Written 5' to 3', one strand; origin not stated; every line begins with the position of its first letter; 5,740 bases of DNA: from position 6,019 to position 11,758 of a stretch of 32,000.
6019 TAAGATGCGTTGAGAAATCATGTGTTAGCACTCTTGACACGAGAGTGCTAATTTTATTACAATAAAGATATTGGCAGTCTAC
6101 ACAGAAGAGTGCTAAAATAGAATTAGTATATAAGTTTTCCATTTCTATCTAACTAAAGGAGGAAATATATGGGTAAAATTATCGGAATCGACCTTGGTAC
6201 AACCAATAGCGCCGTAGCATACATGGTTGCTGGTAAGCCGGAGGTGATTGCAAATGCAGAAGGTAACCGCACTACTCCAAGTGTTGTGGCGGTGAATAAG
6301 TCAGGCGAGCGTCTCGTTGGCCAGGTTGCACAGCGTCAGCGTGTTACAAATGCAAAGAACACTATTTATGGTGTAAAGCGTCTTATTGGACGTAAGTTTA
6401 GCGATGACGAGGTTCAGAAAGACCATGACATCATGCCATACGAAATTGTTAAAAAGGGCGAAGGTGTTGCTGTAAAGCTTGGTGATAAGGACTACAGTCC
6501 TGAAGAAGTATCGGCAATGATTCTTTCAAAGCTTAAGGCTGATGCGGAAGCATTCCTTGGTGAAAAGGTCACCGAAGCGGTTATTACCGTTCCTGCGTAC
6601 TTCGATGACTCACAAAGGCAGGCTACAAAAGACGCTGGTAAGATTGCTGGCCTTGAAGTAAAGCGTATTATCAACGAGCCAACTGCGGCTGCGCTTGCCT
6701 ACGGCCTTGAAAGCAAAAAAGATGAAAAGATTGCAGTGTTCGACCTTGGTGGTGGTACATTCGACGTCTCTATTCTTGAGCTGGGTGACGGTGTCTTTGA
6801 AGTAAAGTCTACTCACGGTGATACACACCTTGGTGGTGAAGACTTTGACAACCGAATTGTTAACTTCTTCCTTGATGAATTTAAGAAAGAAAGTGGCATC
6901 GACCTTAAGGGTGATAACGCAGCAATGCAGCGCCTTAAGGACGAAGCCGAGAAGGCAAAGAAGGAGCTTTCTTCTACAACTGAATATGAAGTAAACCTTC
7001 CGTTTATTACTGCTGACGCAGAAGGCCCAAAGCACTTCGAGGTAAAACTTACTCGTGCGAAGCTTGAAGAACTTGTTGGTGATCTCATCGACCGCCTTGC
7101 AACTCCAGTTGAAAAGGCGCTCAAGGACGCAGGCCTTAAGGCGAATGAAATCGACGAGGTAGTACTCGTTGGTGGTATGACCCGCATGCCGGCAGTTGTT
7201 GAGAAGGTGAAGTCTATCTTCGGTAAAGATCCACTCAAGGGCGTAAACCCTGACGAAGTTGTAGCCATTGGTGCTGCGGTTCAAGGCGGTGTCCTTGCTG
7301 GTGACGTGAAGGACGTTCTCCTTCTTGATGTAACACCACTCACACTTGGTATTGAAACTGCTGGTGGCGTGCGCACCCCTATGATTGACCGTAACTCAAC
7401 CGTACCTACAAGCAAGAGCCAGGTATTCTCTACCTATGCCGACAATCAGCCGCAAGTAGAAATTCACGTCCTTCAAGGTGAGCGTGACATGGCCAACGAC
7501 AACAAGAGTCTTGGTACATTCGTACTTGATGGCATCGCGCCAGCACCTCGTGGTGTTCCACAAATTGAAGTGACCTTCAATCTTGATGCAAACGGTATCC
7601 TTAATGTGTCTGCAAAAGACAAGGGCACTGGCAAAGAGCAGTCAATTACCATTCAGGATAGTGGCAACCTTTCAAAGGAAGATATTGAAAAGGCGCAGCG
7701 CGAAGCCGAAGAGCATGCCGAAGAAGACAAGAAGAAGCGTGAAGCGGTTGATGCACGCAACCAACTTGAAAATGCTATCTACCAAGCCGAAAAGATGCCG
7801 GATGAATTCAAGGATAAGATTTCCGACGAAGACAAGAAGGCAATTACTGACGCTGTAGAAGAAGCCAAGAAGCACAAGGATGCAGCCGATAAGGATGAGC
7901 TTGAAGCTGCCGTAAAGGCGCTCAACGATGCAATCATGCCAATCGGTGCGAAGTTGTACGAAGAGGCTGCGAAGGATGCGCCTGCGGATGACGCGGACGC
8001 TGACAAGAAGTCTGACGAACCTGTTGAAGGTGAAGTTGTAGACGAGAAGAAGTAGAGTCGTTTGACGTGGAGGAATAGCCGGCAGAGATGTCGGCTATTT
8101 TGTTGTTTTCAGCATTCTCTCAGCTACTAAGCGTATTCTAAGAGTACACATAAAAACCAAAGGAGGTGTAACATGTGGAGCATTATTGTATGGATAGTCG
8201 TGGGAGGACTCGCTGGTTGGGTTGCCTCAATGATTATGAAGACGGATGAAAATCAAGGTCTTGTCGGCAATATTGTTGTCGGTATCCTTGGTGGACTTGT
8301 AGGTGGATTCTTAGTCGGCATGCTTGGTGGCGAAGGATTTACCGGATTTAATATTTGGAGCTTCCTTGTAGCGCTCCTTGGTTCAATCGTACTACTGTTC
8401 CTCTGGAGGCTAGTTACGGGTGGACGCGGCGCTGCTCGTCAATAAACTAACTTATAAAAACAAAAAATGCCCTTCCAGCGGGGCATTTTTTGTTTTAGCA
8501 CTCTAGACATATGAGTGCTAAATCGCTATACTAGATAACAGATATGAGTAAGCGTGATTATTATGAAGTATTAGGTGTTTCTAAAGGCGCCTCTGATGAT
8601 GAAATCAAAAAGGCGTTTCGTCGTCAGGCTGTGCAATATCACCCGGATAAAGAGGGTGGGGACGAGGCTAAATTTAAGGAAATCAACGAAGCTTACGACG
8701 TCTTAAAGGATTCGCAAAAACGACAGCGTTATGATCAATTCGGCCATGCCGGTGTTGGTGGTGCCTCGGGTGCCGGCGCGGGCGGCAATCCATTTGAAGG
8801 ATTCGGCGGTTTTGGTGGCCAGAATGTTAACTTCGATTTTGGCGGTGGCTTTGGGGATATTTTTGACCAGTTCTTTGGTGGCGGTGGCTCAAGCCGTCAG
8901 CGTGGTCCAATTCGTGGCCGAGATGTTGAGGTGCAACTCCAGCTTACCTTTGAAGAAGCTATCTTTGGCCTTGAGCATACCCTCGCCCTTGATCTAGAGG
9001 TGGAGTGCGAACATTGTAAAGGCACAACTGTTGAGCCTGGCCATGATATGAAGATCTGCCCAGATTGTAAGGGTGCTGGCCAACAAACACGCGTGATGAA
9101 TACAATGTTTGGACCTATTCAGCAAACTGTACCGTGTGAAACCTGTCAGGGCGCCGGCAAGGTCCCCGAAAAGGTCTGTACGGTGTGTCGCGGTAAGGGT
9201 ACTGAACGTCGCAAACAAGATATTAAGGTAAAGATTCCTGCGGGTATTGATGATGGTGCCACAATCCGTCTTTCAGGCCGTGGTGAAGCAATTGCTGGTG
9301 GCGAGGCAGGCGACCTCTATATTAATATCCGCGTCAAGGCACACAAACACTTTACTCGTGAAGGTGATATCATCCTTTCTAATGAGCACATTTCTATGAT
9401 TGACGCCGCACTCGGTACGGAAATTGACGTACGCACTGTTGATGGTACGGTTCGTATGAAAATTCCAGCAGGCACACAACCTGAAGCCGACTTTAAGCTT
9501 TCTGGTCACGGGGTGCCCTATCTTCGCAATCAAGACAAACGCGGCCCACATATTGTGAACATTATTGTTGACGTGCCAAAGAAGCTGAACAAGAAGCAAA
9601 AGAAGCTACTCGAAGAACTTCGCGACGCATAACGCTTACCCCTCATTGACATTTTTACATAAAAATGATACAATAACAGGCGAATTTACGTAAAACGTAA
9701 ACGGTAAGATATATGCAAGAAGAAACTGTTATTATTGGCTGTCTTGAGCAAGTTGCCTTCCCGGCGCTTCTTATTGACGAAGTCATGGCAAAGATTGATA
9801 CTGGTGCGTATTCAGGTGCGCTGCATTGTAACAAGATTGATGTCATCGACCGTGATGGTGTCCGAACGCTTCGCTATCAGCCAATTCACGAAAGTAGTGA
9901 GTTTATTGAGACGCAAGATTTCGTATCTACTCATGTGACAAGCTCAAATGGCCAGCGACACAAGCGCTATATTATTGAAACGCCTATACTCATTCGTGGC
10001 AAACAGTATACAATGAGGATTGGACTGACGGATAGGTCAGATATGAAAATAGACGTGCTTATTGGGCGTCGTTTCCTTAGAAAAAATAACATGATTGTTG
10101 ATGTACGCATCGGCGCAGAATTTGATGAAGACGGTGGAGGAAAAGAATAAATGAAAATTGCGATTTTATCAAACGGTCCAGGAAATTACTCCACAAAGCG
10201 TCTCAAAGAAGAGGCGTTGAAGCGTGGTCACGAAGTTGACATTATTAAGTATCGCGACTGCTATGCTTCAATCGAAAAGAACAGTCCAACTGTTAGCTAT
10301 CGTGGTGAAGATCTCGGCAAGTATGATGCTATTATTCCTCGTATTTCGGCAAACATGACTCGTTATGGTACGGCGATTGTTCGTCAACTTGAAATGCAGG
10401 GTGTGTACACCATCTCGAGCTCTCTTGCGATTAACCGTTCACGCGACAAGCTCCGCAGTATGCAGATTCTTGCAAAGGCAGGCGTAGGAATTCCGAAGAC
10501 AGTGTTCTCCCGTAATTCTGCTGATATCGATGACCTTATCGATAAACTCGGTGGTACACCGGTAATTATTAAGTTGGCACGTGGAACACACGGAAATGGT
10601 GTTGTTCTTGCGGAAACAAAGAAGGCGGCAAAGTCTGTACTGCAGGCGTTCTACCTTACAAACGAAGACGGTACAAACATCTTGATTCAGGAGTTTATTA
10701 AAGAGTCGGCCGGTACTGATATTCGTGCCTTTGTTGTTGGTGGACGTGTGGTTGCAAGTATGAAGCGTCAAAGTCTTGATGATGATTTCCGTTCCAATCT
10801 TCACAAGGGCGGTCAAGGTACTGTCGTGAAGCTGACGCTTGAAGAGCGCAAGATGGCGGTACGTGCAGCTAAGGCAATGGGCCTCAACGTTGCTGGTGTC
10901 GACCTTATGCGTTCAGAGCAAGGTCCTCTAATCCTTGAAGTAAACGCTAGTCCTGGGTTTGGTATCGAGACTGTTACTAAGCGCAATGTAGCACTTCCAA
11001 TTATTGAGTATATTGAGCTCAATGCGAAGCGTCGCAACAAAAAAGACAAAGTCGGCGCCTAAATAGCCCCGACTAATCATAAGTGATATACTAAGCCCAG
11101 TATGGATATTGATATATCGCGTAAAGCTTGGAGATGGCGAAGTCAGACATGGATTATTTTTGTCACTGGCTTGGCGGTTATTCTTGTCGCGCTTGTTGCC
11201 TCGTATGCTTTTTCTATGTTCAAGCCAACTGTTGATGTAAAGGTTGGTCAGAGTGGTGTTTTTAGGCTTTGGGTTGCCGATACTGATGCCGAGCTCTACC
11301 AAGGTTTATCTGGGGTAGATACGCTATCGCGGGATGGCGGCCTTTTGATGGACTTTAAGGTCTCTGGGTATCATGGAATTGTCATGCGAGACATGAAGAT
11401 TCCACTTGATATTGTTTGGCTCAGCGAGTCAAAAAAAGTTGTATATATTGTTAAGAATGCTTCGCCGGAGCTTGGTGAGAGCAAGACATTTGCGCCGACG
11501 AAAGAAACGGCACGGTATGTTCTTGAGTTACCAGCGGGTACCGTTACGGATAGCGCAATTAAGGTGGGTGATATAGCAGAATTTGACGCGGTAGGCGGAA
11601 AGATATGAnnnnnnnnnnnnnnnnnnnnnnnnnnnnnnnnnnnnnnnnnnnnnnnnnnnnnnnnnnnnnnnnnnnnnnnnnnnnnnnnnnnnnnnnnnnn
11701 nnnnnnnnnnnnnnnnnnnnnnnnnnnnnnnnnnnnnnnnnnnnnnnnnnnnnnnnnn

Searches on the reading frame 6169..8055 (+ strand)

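Call 21: search_protein_families(library=pfam, proteins=[window:6169-8055:+], max_evalue=0.0001)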
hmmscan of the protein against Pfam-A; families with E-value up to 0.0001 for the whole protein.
window:6169-8055:+ (628 aa): 2 families
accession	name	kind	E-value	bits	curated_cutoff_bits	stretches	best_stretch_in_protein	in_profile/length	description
PF00012.26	HSP70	-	2e-262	872.2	20.6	1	4-597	1-598/599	Hsp70 protein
PF06723.19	MreB_Mbl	-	5.4e-17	62.1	27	1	133-370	92-316/327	MreB/Mbl protein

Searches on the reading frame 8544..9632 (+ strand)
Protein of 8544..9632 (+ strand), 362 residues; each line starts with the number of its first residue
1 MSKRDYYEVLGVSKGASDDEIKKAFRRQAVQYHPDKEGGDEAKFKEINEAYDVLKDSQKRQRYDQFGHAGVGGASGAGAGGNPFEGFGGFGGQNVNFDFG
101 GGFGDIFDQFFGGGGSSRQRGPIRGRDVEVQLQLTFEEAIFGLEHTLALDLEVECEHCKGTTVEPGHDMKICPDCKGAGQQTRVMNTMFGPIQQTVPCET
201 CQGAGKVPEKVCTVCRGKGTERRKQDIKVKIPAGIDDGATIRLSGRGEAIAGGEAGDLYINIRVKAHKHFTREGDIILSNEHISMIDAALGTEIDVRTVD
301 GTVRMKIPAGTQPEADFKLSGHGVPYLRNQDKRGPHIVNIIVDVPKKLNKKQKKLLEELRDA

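Call 20: search_protein_families(library=pfam, proteins=[window:8544-9632:+], max_evalue=0.001)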
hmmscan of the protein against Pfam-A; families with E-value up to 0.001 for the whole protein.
window:8544-9632:+ (362 aa): 4 families
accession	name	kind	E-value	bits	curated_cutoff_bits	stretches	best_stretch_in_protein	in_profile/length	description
PF01556.23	DnaJ_C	-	2.7e-43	148.1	26.6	1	128-345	1-152/152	DnaJ C terminal domain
PF00226.36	DnaJ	-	1.4e-25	89.6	27.8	1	5-64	1-63/63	DnaJ domain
PF00684.25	DnaJ_CXXCXGXG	-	3.5e-14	53.2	32.7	1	155-219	1-65/65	DnaJ central domain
PF15777.11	Anti-TRAP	-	5.1e-05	23.6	32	0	150-179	8-40/59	Tryptophan RNA-binding attenuator protein inhibitory protein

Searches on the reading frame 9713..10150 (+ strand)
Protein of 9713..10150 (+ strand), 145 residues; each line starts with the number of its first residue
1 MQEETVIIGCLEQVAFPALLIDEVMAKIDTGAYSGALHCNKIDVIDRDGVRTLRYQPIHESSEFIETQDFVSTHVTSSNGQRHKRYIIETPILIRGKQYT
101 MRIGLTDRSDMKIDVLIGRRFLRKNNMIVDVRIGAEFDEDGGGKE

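Call 20: search_protein_families(library=pfam, proteins=[window:9713-10150:+], max_evalue=0.001)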
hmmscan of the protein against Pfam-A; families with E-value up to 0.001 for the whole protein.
window:9713-10150:+ (145 aa): 1 family
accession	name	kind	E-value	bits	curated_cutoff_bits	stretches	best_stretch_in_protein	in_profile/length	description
PF05618.17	Zn_protease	-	9.9e-16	58.3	27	1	7-131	1-129/138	Putative ATP-dependent zinc protease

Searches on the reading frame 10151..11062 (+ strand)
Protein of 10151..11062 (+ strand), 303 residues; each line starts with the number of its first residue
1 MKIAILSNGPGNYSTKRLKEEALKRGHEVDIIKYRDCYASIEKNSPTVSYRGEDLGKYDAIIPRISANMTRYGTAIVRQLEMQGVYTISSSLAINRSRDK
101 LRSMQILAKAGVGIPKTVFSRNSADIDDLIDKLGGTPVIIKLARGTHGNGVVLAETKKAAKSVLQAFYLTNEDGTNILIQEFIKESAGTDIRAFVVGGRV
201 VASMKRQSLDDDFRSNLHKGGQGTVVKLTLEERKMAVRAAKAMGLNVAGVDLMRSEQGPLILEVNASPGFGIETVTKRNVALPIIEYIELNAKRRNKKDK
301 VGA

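Call 20: search_protein_families(library=pfam, proteins=[window:10151-11062:+], max_evalue=0.001)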
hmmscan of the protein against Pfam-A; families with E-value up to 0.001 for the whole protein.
window:10151-11062:+ (303 aa): 5 families
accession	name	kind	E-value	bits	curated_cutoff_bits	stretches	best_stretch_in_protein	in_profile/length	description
PF08443.16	RimK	-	5.5e-59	199.4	21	1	98-288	2-188/188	RimK-like ATP-grasp domain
PF18030.7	Rimk_N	-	3.4e-36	123.9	26.4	1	1-94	1-94/94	RimK PreATP-grasp domain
PF02955.21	GSH-S_ATP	-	2.7e-19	69.7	23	1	114-277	12-172/175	Prokaryotic glutathione synthetase, ATP-grasp domain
PF02655.19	ATP-grasp_3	-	7.2e-11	42.9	23.2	1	99-266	3-155/160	ATP-grasp domain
PF14397.11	ATPgrasp_ST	-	8.6e-10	38.7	31.4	1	234-278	220-266/278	Sugar-transfer associated ATP-grasp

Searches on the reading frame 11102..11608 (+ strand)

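Call 20: search_protein_families(library=pfam, proteins=[window:11102-11608:+], max_evalue=0.001)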
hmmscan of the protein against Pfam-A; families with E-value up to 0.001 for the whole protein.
window:11102-11608:+ (168 aa): 1 family
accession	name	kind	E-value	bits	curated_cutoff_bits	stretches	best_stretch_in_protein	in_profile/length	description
PF02643.20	DUF192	-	2.9e-23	82.2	27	1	55-157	2-92/96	Uncharacterized ACR, COG1430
